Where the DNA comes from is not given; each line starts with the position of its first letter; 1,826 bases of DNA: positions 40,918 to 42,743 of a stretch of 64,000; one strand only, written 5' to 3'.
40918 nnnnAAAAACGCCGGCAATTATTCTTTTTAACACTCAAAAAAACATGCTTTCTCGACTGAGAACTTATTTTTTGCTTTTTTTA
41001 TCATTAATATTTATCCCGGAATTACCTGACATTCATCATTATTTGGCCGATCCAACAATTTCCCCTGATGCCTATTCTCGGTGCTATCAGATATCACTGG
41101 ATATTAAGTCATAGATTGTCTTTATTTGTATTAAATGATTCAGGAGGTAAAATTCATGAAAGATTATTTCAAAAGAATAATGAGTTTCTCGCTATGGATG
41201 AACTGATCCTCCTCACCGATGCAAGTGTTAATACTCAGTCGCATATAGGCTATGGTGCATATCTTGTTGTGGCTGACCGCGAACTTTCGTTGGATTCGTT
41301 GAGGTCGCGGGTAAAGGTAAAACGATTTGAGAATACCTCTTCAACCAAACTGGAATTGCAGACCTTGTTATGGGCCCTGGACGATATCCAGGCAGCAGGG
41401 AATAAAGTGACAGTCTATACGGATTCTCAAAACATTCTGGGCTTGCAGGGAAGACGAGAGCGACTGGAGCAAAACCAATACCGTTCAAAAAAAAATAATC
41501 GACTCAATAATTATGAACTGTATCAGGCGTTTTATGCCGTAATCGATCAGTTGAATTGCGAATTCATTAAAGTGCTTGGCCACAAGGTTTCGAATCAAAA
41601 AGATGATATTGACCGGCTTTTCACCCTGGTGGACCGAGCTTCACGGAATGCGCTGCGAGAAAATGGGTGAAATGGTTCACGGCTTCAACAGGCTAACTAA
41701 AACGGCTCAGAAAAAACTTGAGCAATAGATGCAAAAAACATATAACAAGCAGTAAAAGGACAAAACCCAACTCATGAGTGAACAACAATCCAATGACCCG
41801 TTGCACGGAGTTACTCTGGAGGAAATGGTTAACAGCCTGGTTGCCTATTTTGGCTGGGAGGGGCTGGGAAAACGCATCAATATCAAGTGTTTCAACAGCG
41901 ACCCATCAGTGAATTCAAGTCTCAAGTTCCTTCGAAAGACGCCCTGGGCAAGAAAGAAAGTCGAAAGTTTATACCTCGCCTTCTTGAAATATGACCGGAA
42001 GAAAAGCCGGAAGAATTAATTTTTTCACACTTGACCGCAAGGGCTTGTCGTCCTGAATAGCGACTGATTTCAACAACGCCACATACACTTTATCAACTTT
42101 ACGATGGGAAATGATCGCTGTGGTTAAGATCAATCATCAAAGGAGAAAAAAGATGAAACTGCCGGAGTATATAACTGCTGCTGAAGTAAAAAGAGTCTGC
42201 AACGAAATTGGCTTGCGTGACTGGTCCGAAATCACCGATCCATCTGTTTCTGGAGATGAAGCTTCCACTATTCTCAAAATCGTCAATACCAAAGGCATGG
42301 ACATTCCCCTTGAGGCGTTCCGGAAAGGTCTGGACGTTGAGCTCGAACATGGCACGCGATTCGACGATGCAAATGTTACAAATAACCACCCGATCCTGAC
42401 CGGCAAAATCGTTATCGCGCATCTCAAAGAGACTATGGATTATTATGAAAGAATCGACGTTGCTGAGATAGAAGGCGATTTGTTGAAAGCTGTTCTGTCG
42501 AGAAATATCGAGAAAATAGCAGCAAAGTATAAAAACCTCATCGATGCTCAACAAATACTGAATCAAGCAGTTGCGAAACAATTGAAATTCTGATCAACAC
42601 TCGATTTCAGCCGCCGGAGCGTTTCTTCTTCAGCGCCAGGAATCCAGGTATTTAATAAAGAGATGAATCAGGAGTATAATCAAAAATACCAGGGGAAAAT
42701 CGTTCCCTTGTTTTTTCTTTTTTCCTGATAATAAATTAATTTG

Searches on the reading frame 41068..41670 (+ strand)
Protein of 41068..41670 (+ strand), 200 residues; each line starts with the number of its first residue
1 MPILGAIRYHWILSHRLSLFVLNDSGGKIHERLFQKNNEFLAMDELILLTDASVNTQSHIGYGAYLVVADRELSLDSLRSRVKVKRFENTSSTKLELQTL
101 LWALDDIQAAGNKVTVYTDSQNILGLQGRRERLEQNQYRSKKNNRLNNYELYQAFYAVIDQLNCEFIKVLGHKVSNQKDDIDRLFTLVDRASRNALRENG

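Call 57: search_protein_families(library=pfam, proteins=[window:41068-41670:+], max_evalue=0.00001)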
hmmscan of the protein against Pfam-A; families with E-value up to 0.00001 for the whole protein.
window:41068-41670:+ (200 aa): 1 family
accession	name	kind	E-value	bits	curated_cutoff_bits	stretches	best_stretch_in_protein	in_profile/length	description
PF00075.30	RNase_H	-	2.3e-13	51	25.8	1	45-182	3-133/141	RNase H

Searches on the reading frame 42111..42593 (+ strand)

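Call 57: search_protein_families(library=pfam, proteins=[window:42111-42593:+], max_evalue=0.00001)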
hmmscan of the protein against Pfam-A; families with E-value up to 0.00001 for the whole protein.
window:42111-42593:+ (160 aa): 1 family
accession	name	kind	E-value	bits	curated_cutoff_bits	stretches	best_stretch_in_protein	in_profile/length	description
PF18905.5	DUF5661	-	5.5e-09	36.7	27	1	54-117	4-61/65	Protein of unknown function (DUF5661)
